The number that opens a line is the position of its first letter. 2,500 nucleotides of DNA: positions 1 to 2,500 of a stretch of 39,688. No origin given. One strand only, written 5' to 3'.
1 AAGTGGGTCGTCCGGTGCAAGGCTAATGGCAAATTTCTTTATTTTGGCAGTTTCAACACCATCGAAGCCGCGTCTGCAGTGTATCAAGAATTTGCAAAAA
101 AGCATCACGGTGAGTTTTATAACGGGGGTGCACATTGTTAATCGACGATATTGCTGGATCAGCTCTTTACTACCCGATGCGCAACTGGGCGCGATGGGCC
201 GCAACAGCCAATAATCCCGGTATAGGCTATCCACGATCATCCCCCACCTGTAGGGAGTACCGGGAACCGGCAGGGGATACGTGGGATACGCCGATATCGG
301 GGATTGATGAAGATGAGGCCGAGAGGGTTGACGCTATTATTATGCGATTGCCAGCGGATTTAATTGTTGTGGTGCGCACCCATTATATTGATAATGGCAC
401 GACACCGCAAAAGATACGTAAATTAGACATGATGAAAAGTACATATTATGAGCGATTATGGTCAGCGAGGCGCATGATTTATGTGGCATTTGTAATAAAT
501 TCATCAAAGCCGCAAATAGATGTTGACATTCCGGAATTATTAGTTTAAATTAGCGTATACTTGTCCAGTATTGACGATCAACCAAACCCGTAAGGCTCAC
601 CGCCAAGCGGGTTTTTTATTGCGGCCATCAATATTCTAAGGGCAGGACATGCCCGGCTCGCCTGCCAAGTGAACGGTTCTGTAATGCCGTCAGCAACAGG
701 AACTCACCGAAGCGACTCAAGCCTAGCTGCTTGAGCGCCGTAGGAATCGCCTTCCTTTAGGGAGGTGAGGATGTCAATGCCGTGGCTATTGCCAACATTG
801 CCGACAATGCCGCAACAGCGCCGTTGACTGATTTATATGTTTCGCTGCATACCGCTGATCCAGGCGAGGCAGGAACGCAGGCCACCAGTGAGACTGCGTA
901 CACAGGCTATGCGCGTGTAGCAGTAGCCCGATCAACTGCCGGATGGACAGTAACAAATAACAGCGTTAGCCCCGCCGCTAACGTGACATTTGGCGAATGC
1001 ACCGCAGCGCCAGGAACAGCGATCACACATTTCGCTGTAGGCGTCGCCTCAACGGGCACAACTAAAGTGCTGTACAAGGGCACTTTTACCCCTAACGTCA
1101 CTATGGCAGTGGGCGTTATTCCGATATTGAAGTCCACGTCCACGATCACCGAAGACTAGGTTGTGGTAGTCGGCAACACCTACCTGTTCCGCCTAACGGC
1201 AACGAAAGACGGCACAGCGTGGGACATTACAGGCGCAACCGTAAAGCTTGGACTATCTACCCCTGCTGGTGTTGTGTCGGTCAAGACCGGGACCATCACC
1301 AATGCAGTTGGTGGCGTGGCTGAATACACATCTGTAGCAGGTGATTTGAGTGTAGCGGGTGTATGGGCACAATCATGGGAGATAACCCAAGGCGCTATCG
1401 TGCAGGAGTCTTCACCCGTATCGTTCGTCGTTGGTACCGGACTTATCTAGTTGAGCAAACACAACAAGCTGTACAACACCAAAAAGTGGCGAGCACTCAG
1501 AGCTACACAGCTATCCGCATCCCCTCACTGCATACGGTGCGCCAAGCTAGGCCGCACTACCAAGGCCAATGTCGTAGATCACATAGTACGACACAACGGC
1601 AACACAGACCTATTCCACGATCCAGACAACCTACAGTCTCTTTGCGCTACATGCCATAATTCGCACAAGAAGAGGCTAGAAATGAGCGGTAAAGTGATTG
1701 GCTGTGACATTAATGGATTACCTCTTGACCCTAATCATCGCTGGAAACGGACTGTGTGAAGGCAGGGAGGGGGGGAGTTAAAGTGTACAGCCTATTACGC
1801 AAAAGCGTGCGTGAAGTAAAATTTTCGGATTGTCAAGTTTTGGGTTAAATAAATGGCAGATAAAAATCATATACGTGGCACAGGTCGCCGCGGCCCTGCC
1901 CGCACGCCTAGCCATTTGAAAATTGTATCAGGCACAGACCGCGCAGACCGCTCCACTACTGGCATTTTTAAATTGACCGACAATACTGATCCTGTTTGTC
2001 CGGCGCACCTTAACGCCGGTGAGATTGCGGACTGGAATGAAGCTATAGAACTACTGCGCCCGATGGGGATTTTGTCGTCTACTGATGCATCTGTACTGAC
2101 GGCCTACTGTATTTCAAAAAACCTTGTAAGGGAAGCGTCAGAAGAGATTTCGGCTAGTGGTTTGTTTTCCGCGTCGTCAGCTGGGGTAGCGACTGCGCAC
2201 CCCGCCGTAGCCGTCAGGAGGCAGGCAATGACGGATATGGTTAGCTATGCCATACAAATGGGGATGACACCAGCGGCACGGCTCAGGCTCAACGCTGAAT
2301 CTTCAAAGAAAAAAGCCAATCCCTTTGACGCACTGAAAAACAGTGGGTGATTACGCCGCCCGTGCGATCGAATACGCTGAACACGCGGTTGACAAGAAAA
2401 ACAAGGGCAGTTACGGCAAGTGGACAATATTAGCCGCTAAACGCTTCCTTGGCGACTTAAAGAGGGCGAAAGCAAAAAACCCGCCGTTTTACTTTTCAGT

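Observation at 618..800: Orphan tnpB 3' fragment plus right end: a candidate stand-alone omega RNA in the late-operon leader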

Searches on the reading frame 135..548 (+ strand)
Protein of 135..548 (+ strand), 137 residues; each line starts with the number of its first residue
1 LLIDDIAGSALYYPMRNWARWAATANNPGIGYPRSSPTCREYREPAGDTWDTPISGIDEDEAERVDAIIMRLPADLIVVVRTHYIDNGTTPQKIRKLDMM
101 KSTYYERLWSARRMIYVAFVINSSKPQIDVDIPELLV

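Call 14: search_protein_families(library=phrogs, proteins=[window:135-548:+], max_evalue=0.01)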
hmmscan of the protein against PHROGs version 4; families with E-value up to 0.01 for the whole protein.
window:135-548:+ (137 aa): 2 families
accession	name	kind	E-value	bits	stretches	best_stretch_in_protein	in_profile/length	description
phrog_79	-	transcription regulation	0.00011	22.9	1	15-118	26-136/156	anti-termination protein Q-like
phrog_5285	-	unknown function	0.0063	17.8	0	11-116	6-119/127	-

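Call 16: search_protein_families(library=pfam, proteins=[window:135-548:+], max_evalue=1)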
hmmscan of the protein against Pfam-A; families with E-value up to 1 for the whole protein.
window:135-548:+ (137 aa): 1 family
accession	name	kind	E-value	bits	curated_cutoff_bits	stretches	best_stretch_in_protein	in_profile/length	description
PF07374.17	DUF1492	-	0.0091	16.6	21.5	1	77-113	61-97/100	Protein of unknown function (DUF1492)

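Call 19: find_related_loci(query=window:135-548:+, collection=viral_contigs, flank=3000)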
Query window:135-548:+ (137 aa) in viral_contigs; peptide patterns used: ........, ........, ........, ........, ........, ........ (x = any residue, [..] = any of these).
15 stretches matched a pattern, but none encodes a relative of the query by tblastn (E <= 1e-3).

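Call 25: find_encoding_contigs(protein=window:135-548:+, flank=3000, max_places=10)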
Protein window:135-548:+ (137 aa): 24 contigs read that carry it; 4 places shown.
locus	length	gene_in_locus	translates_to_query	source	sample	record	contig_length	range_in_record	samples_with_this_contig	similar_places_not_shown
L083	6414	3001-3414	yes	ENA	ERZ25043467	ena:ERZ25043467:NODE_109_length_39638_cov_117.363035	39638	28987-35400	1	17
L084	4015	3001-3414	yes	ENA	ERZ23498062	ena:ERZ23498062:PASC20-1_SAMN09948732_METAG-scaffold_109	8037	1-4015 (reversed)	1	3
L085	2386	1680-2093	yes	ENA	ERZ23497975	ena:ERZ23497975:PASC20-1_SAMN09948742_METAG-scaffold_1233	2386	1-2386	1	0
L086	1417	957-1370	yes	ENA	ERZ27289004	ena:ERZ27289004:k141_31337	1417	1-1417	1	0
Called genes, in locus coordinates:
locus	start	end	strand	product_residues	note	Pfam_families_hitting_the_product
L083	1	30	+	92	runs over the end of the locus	PF07102:YbcO (weak)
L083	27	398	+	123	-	-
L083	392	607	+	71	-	-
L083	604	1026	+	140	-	PF05772:NinB (weak)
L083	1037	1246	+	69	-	-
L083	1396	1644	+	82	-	-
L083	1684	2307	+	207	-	-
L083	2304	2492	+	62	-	-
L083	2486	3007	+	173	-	PF13392:HNH_3, PF00847:AP2 (weak)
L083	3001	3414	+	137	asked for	-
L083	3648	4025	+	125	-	PF23140:Gp80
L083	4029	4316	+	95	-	PF10651:BppU_N (weak)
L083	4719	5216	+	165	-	PF05119:Terminase_4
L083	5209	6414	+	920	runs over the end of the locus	PF14528:LAGLIDADG_3 (weak), PF03354:TerL_ATPase, PF20441:TerL_nuclease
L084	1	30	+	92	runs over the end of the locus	PF07102:YbcO (weak)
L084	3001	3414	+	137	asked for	-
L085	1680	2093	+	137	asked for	-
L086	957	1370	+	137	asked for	-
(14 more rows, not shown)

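Call 30: find_homologous_proteins(query=window:135-548:+)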
Query window:135-548:+ (137 aa): 3 proteins with E <= 0.001 among 12 candidates.
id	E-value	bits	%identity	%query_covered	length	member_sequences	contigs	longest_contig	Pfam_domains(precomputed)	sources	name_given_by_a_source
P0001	2.8e-87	308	99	100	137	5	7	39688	-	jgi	-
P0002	6.2e-58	213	68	95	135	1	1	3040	-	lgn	-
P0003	4.4e-44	168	63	88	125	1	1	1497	-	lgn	-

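Call 31: find_encoding_contigs(protein=P0002, flank=3000)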
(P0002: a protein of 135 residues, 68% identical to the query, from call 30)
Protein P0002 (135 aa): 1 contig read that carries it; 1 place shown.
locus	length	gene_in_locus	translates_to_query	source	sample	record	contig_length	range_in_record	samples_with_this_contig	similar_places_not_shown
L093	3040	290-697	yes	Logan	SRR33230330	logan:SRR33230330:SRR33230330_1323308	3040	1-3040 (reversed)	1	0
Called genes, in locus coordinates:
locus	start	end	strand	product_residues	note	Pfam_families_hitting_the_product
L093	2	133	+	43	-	?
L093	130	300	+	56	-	-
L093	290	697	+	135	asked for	-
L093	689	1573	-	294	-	PF13610:DDE_Tnp_IS240 (weak), PF03400:DDE_Tnp_IS1 (weak)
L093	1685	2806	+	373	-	PF06114:Peptidase_M78 (faint)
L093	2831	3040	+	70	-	?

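Call 32: find_encoding_contigs(protein=P0003, flank=3000)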
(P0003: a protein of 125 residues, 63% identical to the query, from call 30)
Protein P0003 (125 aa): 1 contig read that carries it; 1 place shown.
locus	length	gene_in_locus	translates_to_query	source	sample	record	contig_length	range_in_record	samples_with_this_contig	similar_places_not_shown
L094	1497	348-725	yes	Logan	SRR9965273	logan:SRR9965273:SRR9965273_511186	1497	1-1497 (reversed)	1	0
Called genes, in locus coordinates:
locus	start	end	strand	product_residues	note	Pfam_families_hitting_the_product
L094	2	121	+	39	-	?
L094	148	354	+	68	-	-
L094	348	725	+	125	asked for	-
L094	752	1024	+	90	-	-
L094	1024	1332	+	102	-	-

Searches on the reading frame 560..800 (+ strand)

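Call 16: search_protein_families(library=pfam, proteins=[L001:1900-3117:+], max_evalue=1)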
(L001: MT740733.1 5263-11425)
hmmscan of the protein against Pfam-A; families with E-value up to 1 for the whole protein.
L001:1900-3117:+ (406 aa): 8 families
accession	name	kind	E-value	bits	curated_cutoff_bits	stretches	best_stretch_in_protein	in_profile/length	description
PF01385.25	OrfB_IS605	-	5.4e-30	104.5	30.5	1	165-278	2-119/120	Probable transposase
PF07282.18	Cas12f1-like_TNB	-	5.1e-22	78.2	26.3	1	305-371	1-60/60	Cas12f1-like, TNB domain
PF12323.14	HTH_OrfB_IS605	-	1.9e-18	66.1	21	1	1-48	1-47/47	Helix-turn-helix domain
PF18658.7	zf-C2H2_12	-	0.01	15.9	27.3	0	317-345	3-31/64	Spin-doc zinc-finger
PF12760.12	Zn_ribbon_IS1595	-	0.028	14.8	25.4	1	330-358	18-44/46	Transposase zinc-ribbon domain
PF14206.11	Cys_rich_CPCC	-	0.05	13.8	24.5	1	334-362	2-29/75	Cysteine-rich CPCC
PF14354.12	Lar_restr_allev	-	0.056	14.1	28.6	1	334-359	5-33/58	Restriction alleviation protein Lar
PF13824.12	zf-Mss51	-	0.64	10.7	27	0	335-359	2-22/55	Zinc-finger of mitochondrial splicing suppressor 51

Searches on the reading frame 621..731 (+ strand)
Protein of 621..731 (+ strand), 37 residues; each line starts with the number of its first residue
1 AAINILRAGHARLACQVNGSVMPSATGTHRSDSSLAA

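Call 16: search_protein_families(library=pfam, proteins=[window:621-731:+], max_evalue=1)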
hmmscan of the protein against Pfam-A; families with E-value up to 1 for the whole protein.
window:621-731:+ (37 aa): 0 families

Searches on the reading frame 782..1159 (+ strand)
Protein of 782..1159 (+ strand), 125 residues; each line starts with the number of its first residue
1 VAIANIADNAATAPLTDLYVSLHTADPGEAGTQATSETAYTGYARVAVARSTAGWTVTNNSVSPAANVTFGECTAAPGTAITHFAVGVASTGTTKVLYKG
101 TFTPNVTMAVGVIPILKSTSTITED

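Call 14: search_protein_families(library=phrogs, proteins=[window:782-1159:+], max_evalue=0.01)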
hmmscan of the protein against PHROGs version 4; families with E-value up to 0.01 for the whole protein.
window:782-1159:+ (125 aa): 1 family
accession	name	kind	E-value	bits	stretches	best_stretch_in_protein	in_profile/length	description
phrog_240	-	head and packaging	6.6e-17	63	1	5-122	69-185/200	head protein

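Call 16: search_protein_families(library=pfam, proteins=[window:782-1159:+], max_evalue=1)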
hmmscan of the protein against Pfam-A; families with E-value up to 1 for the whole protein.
window:782-1159:+ (125 aa): 1 family
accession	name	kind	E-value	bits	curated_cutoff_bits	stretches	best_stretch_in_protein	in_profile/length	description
PF23140.1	Gp80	-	1e-15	58.6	27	1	8-112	16-116/128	Podophage GP4 fiber I protein gp80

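Call 18: find_related_loci(query=window:782-1159:+, collection=viral_contigs, flank=3000)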
Query window:782-1159:+ (125 aa) in viral_contigs; peptide patterns used: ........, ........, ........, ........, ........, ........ (x = any residue, [..] = any of these).
600 stretches matched a pattern (row limit reached: there are more); 588 encode a relative of the query (tblastn E <= 1e-3); the best 80 are kept; 80 distinct loci.
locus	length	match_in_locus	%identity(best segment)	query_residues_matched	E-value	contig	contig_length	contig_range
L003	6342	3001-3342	82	12-125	3e-59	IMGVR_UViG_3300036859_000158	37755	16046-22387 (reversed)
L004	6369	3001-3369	73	3-125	1e-58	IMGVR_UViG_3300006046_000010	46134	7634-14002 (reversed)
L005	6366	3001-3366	74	2-125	1e-54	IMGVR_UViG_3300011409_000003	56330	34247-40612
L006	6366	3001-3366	71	2-125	5e-54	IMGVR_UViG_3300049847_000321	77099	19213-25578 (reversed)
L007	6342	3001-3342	77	12-125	4e-54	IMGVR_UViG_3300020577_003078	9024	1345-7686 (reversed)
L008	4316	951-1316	73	2-125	1e-53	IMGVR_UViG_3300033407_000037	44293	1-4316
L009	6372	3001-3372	69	2-125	2e-53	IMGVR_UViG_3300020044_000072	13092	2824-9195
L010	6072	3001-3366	72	2-125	2e-53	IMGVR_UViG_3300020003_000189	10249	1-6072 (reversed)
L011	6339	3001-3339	76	13-125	3e-53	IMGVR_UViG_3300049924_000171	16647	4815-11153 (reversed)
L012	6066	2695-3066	66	2-125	1e-52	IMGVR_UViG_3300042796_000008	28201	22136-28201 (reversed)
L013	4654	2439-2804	73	2-125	1e-52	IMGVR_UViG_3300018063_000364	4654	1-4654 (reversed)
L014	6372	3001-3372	66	2-125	1e-52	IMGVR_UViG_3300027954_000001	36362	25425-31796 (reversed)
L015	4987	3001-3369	69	1-125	7e-53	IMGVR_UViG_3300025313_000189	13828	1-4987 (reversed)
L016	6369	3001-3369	69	1-125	7e-53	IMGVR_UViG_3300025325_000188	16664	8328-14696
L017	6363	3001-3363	72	3-125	6e-52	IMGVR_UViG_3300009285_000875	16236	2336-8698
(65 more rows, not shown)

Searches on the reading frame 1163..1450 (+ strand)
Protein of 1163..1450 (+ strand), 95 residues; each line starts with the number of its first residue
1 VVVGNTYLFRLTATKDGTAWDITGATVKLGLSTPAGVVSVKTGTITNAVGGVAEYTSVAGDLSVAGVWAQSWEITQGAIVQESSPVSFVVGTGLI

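Call 14: search_protein_families(library=phrogs, proteins=[window:1163-1450:+], max_evalue=0.01)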
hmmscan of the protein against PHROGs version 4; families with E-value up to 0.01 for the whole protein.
window:1163-1450:+ (95 aa): 1 family
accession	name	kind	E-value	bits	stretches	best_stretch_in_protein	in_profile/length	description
phrog_6183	-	tail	0.0005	20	1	4-56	31-88/381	minor tail protein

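Call 16: search_protein_families(library=pfam, proteins=[window:1163-1450:+], max_evalue=1)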
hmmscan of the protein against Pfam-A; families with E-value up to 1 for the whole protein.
window:1163-1450:+ (95 aa): 2 families
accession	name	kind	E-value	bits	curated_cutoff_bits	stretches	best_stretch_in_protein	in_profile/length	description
PF10651.15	BppU_N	-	2.6e-06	27.6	23.1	1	5-88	29-113/142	BppU N-terminal domain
PF09189.15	DUF1952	-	0.074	13.4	22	1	6-52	11-58/73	Domain of unknown function (DUF1952)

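Call 26: find_encoding_contigs(protein=window:1163-1450:+, flank=3000, max_places=10)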
Protein window:1163-1450:+ (95 aa): 18 contigs read that carry it; 6 places shown.
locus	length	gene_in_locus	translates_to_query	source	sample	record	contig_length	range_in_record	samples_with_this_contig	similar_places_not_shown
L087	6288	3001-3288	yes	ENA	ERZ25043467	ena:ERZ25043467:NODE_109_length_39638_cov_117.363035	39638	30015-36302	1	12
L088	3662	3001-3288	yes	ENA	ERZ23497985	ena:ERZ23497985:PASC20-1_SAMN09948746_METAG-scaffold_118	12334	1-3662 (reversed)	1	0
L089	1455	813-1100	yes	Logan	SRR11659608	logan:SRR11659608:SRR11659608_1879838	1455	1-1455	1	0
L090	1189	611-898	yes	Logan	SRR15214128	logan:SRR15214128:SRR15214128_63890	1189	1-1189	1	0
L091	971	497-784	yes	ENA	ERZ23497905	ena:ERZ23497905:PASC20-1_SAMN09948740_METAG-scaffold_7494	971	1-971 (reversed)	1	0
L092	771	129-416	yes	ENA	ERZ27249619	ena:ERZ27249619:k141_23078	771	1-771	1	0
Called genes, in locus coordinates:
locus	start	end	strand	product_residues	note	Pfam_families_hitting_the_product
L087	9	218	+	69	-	-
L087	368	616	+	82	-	-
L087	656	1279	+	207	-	-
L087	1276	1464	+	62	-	-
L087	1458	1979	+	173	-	PF13392:HNH_3, PF00847:AP2 (weak)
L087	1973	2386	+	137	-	-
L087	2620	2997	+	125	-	PF23140:Gp80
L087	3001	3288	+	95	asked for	PF10651:BppU_N (weak)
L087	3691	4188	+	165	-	PF05119:Terminase_4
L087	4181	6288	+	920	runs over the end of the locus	PF14528:LAGLIDADG_3 (weak), PF03354:TerL_ATPase, PF20441:TerL_nuclease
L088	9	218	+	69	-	-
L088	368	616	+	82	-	-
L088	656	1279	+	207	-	-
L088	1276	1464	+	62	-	-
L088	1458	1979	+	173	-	PF13392:HNH_3, PF00847:AP2 (weak)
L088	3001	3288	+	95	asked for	PF10651:BppU_N (weak)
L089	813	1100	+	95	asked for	PF10651:BppU_N (weak)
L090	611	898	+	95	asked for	PF10651:BppU_N (weak)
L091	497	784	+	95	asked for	PF10651:BppU_N (weak)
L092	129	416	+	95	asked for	PF10651:BppU_N (weak)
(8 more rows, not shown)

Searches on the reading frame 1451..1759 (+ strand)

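Call 14: search_protein_families(library=phrogs, proteins=[window:1451-1759:+], max_evalue=0.01)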
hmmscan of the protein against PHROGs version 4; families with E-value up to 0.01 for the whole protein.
window:1451-1759:+ (102 aa): 12 families
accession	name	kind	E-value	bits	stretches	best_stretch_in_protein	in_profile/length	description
phrog_2323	-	DNA, RNA and nucleotide metabolism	3e-34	118.4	1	4-100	15-111/113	HNH endonuclease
phrog_589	-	DNA, RNA and nucleotide metabolism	6.5e-24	85.7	1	5-81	71-147/179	HNH endonuclease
phrog_5956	-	DNA, RNA and nucleotide metabolism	7.2e-23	81.8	1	3-99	37-134/138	HNH endonuclease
phrog_144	-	DNA, RNA and nucleotide metabolism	1.9e-20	74.2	1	3-75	62-135/175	HNH endonuclease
phrog_4581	-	head and packaging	1.5e-17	65.1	1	3-79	43-115/395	terminase small subunit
phrog_119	-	DNA, RNA and nucleotide metabolism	2.8e-13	50.5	1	4-75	182-257/443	HNH endonuclease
phrog_333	-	DNA, RNA and nucleotide metabolism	1.3e-08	36.2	1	10-71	18-77/138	HNH endonuclease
phrog_338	-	DNA, RNA and nucleotide metabolism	1.7e-07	32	1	9-78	190-265/340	HNH endonuclease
phrog_25061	-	DNA, RNA and nucleotide metabolism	1.7e-05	26.4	1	4-79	118-191/219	HNH endonuclease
phrog_6050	-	DNA, RNA and nucleotide metabolism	2.1e-05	24.5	1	22-77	309-362/402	HNH endonuclease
phrog_30443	-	DNA, RNA and nucleotide metabolism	0.00037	21.8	1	10-75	46-107/121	HNH endonuclease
phrog_1271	-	DNA, RNA and nucleotide metabolism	0.0028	18.1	1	29-74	268-317/361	HNH endonuclease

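Call 16: search_protein_families(library=pfam, proteins=[window:1451-1759:+], max_evalue=1)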
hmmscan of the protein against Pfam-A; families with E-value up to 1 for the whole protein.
window:1451-1759:+ (102 aa): 6 families
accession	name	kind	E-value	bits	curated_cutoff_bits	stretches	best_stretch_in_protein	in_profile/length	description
PF01844.29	HNH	-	2.7e-08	34.3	21.4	1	27-74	1-46/47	HNH endonuclease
PF14279.12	HNH_5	-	0.01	16.2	27.5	1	27-76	1-47/56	HNH endonuclease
PF07951.19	Toxin_R_bind_C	-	0.048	13.7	25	1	36-93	164-217/222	Clostridium neurotoxin, C-terminal receptor binding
PF14537.11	Cytochrom_c3_2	-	0.067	14.1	25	1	23-78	25-73/79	Cytochrome c3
PF13391.12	HNH_2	-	0.17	12.2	21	1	44-75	30-61/66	HNH endonuclease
PF13963.11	Transpos_assoc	-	0.83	10.3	27.7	0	26-47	38-59/74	Transposase-associated domain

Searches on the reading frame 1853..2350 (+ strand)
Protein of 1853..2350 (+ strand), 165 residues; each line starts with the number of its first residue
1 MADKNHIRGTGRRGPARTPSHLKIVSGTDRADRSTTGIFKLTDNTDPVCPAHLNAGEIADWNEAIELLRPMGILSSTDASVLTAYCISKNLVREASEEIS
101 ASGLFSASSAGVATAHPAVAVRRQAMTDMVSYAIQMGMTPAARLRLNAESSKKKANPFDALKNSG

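Call 14: search_protein_families(library=phrogs, proteins=[window:1853-2350:+], max_evalue=0.01)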
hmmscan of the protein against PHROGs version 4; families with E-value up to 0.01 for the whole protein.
window:1853-2350:+ (165 aa): 4 families
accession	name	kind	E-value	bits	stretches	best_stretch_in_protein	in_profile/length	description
phrog_83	-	head and packaging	4.5e-31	109.2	1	4-162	31-199/246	terminase small subunit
phrog_20620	-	head and packaging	6.6e-05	24.3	1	82-148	4-70/89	terminase small subunit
phrog_9452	-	head and packaging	8.8e-05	23.1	1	62-163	108-208/211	terminase small subunit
phrog_34561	-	head and packaging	0.0026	18.8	1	69-129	26-86/145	terminase small subunit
